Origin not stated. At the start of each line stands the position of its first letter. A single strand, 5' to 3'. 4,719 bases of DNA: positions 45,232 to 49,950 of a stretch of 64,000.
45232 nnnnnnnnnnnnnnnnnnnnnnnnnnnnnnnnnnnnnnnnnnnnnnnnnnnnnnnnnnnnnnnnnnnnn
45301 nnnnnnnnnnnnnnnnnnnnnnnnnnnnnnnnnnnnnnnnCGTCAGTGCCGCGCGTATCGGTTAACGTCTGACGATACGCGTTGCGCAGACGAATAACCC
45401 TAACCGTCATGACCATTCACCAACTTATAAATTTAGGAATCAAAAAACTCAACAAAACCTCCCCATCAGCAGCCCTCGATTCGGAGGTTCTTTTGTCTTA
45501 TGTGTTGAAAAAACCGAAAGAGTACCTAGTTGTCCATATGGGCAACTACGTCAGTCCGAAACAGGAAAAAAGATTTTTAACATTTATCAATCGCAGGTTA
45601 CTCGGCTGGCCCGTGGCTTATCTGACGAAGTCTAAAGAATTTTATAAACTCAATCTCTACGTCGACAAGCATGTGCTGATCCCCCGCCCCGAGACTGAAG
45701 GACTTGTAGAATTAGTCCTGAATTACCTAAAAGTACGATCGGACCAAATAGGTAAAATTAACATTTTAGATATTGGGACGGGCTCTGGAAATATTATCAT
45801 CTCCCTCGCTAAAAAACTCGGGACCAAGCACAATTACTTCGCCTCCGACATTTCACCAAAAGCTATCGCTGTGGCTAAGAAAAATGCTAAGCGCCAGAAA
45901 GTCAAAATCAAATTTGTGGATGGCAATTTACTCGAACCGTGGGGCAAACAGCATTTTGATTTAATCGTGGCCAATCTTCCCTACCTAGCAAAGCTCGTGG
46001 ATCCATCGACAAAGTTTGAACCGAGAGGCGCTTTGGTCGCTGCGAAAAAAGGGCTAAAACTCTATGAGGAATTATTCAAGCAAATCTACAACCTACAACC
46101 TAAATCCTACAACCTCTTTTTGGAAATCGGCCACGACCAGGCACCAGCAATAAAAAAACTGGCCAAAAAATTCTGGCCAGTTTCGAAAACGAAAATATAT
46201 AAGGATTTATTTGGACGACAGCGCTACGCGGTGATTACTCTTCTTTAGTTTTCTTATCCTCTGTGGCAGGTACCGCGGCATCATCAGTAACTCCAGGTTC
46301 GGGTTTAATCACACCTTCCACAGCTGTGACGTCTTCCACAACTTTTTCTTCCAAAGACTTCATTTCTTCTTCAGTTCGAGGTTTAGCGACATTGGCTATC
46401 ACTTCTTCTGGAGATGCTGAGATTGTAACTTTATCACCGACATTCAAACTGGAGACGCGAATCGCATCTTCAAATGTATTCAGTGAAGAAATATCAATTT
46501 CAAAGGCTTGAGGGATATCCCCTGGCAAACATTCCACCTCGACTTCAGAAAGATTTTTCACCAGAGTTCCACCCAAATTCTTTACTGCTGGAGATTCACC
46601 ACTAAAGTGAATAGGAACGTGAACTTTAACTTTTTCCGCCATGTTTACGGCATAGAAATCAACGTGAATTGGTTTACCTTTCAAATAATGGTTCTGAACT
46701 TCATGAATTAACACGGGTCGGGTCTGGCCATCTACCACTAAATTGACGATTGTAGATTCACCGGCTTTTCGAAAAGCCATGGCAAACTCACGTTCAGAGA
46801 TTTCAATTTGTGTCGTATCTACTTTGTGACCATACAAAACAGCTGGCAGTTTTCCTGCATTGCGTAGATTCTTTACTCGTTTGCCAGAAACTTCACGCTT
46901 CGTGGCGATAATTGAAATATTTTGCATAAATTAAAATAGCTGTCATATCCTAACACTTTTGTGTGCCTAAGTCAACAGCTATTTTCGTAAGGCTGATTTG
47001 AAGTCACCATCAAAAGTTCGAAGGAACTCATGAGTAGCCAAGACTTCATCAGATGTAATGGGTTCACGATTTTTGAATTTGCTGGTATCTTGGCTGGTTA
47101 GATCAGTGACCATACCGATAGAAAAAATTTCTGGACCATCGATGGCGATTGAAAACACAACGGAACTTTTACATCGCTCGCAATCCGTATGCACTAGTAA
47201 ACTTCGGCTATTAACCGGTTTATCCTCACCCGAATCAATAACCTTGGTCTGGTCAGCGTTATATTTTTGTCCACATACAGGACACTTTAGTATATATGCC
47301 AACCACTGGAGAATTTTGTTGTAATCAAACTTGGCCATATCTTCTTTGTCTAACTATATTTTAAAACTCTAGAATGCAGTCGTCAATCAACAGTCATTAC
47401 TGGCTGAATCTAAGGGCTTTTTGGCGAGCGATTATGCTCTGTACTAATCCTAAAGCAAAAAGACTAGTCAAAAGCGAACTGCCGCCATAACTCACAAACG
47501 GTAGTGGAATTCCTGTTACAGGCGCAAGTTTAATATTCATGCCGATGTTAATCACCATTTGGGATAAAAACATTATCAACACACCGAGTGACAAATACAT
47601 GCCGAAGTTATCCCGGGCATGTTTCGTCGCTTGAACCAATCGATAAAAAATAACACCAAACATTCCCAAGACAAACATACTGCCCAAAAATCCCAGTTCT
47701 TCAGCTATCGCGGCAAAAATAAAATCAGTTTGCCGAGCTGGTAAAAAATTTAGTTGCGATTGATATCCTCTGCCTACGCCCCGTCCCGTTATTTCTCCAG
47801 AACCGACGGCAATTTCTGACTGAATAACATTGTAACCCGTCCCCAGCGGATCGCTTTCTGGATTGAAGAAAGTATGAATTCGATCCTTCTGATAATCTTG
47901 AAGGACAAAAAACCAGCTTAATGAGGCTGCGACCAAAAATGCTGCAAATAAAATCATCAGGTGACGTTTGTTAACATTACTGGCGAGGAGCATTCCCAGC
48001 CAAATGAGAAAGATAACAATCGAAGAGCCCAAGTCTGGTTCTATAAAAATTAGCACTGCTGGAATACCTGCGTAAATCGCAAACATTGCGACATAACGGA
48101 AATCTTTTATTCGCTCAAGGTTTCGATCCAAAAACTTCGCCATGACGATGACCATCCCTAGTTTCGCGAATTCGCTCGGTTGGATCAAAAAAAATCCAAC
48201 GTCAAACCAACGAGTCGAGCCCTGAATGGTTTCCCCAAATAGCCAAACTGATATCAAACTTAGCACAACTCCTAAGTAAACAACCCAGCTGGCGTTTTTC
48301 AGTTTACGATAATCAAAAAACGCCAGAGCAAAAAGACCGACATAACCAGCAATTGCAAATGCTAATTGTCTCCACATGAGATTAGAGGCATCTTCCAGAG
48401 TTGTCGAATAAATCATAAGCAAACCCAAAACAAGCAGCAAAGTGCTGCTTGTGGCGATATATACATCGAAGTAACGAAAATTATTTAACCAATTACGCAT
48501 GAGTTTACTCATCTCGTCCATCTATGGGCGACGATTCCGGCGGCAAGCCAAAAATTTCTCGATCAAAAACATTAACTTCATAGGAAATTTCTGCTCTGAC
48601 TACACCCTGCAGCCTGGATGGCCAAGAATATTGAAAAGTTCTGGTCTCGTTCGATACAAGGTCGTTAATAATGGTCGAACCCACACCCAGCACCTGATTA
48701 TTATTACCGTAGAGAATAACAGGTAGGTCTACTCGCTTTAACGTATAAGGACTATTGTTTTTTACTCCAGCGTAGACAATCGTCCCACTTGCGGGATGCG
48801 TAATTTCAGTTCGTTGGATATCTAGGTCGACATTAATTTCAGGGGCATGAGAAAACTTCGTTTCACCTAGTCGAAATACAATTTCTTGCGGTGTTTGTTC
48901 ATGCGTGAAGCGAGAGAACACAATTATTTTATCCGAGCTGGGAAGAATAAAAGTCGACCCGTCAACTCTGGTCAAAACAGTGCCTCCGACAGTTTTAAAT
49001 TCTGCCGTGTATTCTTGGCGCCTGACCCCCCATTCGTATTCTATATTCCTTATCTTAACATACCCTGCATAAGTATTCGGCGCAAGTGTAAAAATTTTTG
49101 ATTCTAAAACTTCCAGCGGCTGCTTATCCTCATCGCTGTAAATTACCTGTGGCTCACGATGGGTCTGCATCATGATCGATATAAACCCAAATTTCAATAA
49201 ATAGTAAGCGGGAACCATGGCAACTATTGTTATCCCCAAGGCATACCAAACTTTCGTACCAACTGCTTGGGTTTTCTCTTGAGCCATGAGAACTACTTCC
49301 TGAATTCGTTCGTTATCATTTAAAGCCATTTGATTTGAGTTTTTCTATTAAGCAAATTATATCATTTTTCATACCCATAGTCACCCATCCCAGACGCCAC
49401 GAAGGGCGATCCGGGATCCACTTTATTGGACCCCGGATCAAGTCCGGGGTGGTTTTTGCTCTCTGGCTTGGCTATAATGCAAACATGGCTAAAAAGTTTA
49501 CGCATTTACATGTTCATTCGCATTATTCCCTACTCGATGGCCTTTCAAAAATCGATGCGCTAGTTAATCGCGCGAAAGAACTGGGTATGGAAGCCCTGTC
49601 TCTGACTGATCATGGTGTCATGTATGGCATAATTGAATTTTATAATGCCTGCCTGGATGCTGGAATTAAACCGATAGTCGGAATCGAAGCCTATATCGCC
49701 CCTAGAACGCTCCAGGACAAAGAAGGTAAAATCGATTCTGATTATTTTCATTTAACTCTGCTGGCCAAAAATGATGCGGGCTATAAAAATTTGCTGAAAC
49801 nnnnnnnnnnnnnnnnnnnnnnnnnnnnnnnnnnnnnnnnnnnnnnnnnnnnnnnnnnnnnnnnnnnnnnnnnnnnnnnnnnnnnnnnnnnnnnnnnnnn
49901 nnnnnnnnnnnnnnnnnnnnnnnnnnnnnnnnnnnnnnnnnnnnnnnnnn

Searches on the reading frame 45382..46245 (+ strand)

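Call 57: search_protein_families(library=pfam, proteins=[window:45382-46245:+], max_evalue=0.01)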
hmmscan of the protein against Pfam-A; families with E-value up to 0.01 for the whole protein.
window:45382-46245:+ (288 aa): 15 families
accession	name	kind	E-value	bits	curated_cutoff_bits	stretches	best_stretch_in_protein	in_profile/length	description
PF13847.12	Methyltransf_31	-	5.3e-15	55.8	27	1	126-208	5-90/145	Methyltransferase domain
PF17827.6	PrmC_N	-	4.6e-14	53.2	23.4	1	14-82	1-70/71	PrmC N-terminal domain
PF13649.12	Methyltransf_25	-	1.8e-13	51.4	27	1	128-198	1-71/97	Methyltransferase domain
PF05175.20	MTS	-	1.1e-12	48.4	23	1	113-204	24-111/170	Methyltransferase small domain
PF06325.19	PrmA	-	9.3e-11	42.2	22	1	124-199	162-234/296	Ribosomal protein L11 methyltransferase (PrmA)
PF08241.18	Methyltransf_11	-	4.7e-10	40.4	21.2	1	129-199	1-68/95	Methyltransferase domain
PF08242.18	Methyltransf_12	-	1.5e-09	38.9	30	1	129-198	1-72/98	Methyltransferase domain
PF13489.12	Methyltransf_23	-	1.4e-05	25.3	27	1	124-198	22-88/164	Methyltransferase domain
PF01209.24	Ubie_methyltran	-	1.6e-05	24.8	20.1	1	121-195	45-120/233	ubiE/COQ5 methyltransferase family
PF01170.24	UPF0020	-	0.00016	21.8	22.3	1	148-205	75-135/197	RMKL-like, methyltransferase domain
PF02005.22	TRM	-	0.00057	19.6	27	1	111-181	35-110/376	N2,N2-dimethylguanosine tRNA methyltransferase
PF02384.22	N6_Mtase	-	0.0012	18.7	20.4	1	109-210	35-144/311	N-6 DNA Methylase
PF12847.13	Methyltransf_18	-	0.002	18.6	27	1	127-196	17-87/151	Methyltransferase domain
PF02390.23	Methyltransf_4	-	0.0051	16.7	24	0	128-175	5-51/173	Putative methyltransferase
PF10294.15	Methyltransf_16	-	0.0097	16.1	21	0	119-201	41-131/174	Lysine methyltransferase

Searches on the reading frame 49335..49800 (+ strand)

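Call 57: search_protein_families(library=pfam, proteins=[window:49335-49800:+], max_evalue=0.01)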
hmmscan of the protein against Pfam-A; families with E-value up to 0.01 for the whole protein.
window:49335-49800:+ (155 aa): 1 family
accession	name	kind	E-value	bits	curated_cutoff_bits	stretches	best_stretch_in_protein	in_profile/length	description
PF02811.25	PHP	-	5.5e-34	118.3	26.4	1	57-155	1-90/164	PHP domain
